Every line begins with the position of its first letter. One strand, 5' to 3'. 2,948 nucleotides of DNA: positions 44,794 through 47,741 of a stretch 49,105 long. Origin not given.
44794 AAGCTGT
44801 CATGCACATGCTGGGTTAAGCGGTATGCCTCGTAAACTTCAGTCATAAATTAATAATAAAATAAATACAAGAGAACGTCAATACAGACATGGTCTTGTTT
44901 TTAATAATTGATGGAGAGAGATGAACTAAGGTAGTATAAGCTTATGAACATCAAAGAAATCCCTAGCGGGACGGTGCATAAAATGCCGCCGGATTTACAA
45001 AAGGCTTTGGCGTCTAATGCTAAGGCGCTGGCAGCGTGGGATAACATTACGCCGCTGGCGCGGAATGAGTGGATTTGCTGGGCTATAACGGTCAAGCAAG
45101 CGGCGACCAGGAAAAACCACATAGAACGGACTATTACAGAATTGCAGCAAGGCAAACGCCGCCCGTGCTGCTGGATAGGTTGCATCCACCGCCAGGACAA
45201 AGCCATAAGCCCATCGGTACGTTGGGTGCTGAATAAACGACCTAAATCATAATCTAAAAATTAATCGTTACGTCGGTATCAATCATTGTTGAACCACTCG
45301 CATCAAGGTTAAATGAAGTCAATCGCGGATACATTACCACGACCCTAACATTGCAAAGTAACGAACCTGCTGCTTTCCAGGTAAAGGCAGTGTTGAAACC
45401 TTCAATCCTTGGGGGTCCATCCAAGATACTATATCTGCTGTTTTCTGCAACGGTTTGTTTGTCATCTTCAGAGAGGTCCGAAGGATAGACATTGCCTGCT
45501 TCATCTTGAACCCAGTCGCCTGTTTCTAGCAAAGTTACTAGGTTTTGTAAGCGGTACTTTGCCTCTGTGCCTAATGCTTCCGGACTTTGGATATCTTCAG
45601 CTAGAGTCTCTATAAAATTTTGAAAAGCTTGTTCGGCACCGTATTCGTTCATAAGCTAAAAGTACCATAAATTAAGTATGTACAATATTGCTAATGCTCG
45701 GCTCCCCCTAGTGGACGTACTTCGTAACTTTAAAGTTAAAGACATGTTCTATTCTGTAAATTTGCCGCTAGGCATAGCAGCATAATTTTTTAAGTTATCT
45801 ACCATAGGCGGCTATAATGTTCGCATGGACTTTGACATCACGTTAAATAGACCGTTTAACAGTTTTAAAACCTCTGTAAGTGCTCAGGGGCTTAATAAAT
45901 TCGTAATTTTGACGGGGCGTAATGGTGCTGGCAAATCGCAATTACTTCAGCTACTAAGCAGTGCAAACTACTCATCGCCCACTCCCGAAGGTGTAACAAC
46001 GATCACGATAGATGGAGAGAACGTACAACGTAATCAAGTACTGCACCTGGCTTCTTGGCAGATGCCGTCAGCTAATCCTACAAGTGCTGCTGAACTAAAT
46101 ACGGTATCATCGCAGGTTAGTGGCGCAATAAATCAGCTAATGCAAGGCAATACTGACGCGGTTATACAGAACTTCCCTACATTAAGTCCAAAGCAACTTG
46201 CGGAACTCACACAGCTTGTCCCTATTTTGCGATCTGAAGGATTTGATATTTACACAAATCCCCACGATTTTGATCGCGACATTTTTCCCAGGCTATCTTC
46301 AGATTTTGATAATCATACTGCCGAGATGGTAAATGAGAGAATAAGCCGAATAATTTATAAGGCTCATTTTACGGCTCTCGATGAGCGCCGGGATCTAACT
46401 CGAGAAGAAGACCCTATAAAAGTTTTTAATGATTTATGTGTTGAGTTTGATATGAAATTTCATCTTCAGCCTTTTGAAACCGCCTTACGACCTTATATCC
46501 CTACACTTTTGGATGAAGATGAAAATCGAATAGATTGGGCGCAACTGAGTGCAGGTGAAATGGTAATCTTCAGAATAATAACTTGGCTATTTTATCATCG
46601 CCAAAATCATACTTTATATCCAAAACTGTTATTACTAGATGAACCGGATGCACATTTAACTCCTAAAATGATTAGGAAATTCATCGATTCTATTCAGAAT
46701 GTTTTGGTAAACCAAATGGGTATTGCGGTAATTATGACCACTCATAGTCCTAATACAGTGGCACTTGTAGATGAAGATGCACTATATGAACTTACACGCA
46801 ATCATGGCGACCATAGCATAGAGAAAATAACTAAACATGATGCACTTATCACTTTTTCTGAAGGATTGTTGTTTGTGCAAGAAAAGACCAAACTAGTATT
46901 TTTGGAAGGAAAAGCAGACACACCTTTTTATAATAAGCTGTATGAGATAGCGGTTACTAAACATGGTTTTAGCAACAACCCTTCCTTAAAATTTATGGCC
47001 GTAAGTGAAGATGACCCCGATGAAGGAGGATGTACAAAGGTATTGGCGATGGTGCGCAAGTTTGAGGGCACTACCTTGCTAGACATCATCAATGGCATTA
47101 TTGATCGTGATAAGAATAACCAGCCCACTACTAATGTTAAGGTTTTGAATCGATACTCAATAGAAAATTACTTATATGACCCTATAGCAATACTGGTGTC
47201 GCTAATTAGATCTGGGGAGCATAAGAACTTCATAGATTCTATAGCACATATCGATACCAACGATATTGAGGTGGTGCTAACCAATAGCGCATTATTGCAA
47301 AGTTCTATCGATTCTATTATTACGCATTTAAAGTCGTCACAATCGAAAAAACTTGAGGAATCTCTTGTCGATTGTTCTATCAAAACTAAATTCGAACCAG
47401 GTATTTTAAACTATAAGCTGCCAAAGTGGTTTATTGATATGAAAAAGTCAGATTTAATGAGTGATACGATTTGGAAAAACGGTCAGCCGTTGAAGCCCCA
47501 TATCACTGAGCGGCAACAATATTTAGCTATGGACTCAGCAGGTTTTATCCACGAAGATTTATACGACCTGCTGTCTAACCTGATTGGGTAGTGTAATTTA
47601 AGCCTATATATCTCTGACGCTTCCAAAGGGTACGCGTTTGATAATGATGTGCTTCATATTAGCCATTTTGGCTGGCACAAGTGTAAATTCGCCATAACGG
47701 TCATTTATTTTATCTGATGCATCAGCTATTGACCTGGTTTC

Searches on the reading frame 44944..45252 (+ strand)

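Call 73: search_protein_families(library=pfam, proteins=[window:44944-45252:+], max_evalue=0.01)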
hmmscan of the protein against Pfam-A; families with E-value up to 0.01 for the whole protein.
window:44944-45252:+ (102 aa): 1 family
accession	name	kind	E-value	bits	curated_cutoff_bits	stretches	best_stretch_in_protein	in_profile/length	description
PF13376.11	OmdA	-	4.5e-18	65.4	25.6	1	13-70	3-60/60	Bacteriocin-protection, YdeI or OmpD-Associated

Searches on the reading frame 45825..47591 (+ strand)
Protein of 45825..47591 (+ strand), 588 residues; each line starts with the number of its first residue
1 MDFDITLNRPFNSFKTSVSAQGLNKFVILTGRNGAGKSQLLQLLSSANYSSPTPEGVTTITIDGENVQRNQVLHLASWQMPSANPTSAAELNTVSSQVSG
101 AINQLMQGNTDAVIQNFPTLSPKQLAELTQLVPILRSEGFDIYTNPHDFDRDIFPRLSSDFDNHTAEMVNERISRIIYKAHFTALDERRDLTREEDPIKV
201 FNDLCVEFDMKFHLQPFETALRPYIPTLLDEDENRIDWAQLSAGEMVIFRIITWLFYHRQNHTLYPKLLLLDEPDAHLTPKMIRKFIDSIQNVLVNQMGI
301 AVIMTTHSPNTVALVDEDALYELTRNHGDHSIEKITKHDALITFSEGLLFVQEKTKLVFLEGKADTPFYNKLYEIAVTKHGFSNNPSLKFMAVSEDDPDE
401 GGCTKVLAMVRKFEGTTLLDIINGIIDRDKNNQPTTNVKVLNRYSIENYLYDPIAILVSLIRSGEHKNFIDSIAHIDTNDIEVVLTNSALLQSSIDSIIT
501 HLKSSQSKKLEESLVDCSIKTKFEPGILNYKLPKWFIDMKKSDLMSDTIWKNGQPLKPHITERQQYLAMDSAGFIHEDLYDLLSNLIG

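Call 4: search_protein_families(library=padloc, proteins=[window:45825-47588:+], max_evalue=1)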
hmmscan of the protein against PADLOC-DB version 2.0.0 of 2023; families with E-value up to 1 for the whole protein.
window:45825-47588:+ (588 aa): 123 families (the best 25 are shown)
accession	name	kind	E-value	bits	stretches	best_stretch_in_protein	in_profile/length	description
PDLC02914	ATPase-Toprim_I-B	-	3.4e-22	77.3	1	24-456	25-373/443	-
PDLC02980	AriA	-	6.1e-20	70.4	2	184-312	220-303/304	-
PDLC02981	AriAB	-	5.9e-19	66.2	2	260-521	325-585/694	-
PDLC04235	PDC-M01A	-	8.8e-19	65.7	2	238-376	347-473/510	-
PDLC03878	NsnB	-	4.5e-17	60.8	1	14-320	10-289/345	-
PDLC00282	PtuA1|PtuA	-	2.2e-15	54.5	1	217-347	337-457/520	AAA ATPase domain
PDLC04135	mad3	-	1.1e-14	52.8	2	239-345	262-360/374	mads_3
PDLC04236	PDC-M01A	-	1.5e-14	51.8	2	238-335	226-318/388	-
PDLC04244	PDC-M01A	-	3.1e-14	50.7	2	228-376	313-449/482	-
PDLC02979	AriA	-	1.9e-13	49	2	189-310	264-371/373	-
PDLC00293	PtuA1|PtuA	-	2.7e-13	47.7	1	230-327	305-401/527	AAA ATPase domain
PDLC00273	PtuA1|PtuA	-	1.4e-12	45.4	2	225-333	187-290/375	AAA ATPase domain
PDLC02335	AbiLi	-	4e-12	43.8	1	20-332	72-259/326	AbiLi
PDLC00290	PtuA1|PtuA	-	8.7e-12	43.1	2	242-329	248-330/414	AAA ATPase domain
PDLC00281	PtuA1|PtuA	-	9.6e-12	42.7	2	267-331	291-356/448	AAA ATPase domain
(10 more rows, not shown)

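Call 73: search_protein_families(library=pfam, proteins=[window:45825-47591:+], max_evalue=0.01)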
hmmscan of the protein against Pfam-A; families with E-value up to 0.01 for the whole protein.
window:45825-47591:+ (588 aa): 9 families
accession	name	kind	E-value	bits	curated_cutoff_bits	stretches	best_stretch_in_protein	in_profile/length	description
PF13304.12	AAA_21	-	1.5e-16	61.8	27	1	158-312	171-303/304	AAA domain, putative AbiEii toxin, Type IV TA system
PF13175.12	AAA_15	-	4.3e-11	43.5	32.1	1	199-311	266-373/374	AAA ATPase domain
PF02463.25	SMC_N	-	8.6e-07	29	40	0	10-42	9-42/220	RecF/RecN/SMC N terminal domain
PF00005.33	ABC_tran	-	2.9e-06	28.3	25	1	25-109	12-96/137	ABC transporter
PF14491.11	DUF4435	-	4.6e-06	27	27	1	358-542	5-169/238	Protein of unknown function (DUF4435)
PF13401.12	AAA_22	-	0.0005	20.8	27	0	25-72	6-50/130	AAA domain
PF02456.21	Adeno_IVa2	-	0.00054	19.3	21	1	28-67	91-130/370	Adenovirus IVa2 protein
PF11398.14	DUF2813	-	0.0062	16.4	21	0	246-335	261-348/372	Protein of unknown function (DUF2813)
PF01580.24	FtsK_SpoIIIE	-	0.0095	15.8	24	0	25-80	40-95/221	FtsK/SpoIIIE family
